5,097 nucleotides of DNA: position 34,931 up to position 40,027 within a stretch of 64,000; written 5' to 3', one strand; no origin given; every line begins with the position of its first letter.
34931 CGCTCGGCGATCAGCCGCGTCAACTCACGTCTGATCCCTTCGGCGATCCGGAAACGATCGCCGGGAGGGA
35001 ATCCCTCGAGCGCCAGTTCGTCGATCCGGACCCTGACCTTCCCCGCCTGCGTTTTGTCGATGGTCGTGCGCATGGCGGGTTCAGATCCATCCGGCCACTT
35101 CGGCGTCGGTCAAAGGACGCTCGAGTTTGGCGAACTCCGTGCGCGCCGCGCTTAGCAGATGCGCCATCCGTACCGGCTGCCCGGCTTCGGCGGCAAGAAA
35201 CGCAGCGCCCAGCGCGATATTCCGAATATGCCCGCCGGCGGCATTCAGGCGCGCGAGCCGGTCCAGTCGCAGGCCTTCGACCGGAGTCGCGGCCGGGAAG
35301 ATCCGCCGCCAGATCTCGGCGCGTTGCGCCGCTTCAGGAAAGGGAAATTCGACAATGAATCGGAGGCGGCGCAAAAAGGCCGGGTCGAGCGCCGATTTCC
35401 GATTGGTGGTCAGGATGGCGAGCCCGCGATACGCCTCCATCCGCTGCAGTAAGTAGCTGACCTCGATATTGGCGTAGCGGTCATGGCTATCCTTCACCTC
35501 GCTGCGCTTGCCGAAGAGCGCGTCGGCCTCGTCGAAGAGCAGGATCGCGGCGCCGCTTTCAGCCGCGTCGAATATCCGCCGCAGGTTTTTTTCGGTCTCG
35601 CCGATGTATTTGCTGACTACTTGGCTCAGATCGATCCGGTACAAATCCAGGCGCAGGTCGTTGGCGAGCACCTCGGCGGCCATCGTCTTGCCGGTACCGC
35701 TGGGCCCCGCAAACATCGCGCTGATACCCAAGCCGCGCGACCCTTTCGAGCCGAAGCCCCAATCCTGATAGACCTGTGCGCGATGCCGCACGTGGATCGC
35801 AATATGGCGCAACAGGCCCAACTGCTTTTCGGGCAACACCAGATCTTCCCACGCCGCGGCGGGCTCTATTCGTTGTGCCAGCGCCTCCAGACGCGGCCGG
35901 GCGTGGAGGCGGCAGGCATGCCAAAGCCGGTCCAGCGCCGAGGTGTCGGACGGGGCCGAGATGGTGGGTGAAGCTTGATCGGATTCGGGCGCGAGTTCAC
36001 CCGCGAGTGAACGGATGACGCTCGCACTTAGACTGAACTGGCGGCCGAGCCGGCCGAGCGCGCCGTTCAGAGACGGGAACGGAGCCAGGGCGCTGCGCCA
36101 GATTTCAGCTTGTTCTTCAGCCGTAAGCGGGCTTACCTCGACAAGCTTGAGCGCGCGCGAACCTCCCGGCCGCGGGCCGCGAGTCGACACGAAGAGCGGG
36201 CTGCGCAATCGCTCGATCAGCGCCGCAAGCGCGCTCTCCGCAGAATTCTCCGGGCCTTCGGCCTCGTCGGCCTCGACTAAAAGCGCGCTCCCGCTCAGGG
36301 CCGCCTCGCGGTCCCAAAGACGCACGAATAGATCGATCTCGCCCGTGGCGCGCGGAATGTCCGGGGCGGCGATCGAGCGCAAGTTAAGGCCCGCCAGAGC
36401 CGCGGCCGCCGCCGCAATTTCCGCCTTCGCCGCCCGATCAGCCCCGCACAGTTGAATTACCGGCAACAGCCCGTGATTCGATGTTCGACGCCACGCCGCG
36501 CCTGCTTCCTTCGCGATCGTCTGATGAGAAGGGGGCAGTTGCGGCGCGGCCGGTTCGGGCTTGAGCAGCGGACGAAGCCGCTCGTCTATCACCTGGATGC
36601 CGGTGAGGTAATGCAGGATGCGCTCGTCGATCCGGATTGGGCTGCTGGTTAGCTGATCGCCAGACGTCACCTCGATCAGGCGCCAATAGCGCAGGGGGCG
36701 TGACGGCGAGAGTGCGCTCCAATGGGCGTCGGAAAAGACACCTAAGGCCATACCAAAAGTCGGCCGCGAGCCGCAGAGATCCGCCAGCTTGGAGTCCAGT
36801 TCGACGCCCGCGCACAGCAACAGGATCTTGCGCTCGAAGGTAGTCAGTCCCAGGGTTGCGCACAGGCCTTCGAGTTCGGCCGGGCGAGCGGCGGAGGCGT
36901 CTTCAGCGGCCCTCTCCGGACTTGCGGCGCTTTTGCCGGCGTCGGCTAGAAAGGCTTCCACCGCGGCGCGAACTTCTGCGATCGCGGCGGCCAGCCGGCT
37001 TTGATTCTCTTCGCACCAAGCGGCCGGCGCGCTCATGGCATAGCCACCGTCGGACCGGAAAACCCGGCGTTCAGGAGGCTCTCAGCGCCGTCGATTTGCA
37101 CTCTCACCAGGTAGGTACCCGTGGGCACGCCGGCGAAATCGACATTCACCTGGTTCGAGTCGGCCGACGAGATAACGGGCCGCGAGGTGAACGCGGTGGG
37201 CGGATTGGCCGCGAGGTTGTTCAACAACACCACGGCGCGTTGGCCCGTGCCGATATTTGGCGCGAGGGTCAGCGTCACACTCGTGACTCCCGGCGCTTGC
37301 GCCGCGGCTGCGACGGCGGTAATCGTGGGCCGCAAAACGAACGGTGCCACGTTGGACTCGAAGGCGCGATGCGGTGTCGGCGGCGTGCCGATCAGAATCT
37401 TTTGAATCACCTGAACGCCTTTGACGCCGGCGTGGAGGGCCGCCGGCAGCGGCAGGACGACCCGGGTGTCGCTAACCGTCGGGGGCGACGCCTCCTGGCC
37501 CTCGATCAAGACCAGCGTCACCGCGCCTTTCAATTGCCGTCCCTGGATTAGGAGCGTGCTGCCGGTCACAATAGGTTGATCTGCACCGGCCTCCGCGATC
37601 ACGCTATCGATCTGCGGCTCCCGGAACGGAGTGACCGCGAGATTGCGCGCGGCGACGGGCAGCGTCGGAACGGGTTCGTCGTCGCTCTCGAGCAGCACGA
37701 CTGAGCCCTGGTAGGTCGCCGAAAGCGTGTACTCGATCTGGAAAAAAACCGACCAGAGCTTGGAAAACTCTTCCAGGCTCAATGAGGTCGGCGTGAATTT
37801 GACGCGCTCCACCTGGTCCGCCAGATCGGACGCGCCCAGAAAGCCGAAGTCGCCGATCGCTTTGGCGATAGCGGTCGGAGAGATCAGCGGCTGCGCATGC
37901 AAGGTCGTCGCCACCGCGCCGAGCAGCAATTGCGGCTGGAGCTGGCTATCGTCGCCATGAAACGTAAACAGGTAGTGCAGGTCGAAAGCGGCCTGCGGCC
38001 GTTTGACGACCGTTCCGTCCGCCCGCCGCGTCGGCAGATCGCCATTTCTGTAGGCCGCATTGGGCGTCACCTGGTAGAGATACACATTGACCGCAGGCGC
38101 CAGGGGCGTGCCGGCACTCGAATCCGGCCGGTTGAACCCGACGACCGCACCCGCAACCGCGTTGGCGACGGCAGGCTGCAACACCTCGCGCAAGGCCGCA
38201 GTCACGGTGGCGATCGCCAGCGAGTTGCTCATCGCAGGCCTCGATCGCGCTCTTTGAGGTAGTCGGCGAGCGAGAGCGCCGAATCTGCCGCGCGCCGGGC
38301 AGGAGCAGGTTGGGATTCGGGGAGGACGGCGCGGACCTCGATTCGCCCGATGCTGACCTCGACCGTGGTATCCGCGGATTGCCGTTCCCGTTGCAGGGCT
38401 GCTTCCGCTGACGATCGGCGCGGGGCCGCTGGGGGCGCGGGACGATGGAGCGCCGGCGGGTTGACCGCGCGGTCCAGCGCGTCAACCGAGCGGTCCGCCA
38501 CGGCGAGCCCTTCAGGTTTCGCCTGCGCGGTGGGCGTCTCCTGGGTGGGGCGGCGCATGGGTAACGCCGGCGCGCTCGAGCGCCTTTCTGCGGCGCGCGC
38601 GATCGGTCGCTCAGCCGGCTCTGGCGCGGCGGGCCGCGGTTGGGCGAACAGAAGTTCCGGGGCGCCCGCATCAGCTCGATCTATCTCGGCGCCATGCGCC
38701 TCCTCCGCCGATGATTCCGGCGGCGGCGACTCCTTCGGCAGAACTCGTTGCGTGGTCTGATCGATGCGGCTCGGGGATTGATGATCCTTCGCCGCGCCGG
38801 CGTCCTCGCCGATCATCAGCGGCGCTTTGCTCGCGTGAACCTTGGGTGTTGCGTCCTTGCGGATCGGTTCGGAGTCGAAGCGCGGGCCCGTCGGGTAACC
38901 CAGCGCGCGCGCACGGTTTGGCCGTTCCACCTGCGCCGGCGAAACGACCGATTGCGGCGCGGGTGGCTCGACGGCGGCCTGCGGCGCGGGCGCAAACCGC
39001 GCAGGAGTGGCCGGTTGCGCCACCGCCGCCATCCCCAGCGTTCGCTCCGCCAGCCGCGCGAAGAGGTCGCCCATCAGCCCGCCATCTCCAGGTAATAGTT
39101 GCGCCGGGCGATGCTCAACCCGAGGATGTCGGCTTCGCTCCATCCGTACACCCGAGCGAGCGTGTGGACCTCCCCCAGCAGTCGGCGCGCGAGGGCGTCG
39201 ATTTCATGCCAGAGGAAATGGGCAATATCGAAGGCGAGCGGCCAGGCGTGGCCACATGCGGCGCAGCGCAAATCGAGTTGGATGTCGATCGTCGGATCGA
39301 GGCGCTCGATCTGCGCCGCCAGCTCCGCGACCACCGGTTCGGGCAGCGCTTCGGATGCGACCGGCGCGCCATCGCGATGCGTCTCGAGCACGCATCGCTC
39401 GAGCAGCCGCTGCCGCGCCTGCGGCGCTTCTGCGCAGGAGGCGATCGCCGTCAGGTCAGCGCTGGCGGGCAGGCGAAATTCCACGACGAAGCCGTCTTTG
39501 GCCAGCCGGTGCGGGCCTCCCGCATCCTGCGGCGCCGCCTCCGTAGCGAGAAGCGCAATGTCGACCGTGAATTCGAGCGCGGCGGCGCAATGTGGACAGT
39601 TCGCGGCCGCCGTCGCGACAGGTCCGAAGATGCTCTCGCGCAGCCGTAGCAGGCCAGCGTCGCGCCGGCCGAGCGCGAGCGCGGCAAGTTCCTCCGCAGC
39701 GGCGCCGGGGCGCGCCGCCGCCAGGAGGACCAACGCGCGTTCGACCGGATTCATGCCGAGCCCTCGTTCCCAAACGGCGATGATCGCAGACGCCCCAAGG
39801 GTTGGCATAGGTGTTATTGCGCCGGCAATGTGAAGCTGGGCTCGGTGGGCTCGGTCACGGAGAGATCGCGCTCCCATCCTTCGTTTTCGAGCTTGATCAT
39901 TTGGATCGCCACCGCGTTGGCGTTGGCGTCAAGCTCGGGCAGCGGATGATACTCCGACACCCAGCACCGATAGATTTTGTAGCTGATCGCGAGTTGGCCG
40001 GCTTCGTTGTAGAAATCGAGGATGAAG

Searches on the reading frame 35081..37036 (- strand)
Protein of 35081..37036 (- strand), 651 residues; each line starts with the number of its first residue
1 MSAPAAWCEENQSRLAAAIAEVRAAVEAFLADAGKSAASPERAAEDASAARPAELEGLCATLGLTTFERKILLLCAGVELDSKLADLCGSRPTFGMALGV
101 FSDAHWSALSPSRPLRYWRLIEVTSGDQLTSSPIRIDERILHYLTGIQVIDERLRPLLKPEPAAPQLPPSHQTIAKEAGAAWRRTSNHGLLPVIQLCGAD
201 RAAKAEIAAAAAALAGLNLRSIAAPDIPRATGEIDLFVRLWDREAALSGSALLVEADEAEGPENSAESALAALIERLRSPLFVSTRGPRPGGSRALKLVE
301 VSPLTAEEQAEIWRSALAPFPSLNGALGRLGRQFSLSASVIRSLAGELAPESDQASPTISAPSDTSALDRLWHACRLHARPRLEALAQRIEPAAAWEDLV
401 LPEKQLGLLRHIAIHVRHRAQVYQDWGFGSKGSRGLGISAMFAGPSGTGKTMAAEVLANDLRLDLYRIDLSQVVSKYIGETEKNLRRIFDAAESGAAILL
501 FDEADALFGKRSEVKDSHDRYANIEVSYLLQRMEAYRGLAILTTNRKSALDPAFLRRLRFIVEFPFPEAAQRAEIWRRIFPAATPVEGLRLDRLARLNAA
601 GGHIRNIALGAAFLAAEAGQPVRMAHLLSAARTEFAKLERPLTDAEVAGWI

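Call 4: search_protein_families(library=pfam, proteins=[window:35081-37036:-], max_evalue=0.01)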
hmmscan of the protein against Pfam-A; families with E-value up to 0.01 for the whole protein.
window:35081-37036:- (651 aa): 4 families
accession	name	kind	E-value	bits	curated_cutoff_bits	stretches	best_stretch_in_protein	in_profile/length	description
PF00004.35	AAA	-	6.4e-28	98.2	21.2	1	441-565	2-130/131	ATPase family associated with various cellular activities (AAA)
PF22977.2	WHD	-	1.4e-18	67.8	27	1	47-156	89-219/221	Winged helix domain, variant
PF07724.20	AAA_2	-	0.0028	18.2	27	1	438-505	4-85/166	AAA domain (Cdc48 subfamily)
PF13401.12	AAA_22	-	0.0073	17.1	27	0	442-472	10-43/130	AAA domain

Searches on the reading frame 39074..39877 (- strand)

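Call 5: search_protein_families(library=pfam, proteins=[window:39074-39877:-], max_evalue=0.01)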
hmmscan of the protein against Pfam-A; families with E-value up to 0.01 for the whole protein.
window:39074-39877:- (267 aa): 1 family
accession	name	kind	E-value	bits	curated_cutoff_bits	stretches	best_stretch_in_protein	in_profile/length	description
PF12322.14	T4_baseplate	-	5.9e-07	29.8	24.5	1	67-222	61-218/219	T4 bacteriophage base plate protein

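Call 7: search_protein_families(library=ncbifam, proteins=[window:39074-39877:-], max_evalue=0.01)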
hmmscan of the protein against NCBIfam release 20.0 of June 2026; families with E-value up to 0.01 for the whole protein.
window:39074-39877:- (267 aa): 0 families

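Call 70: search_protein_families(library=phrogs, proteins=[window:39074-39877:-], max_evalue=0.01)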
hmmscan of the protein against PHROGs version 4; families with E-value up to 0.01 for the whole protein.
window:39074-39877:- (267 aa): 1 family
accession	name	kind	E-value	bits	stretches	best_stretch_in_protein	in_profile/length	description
phrog_150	-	tail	0.00058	20.4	1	75-216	80-225/282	baseplate hub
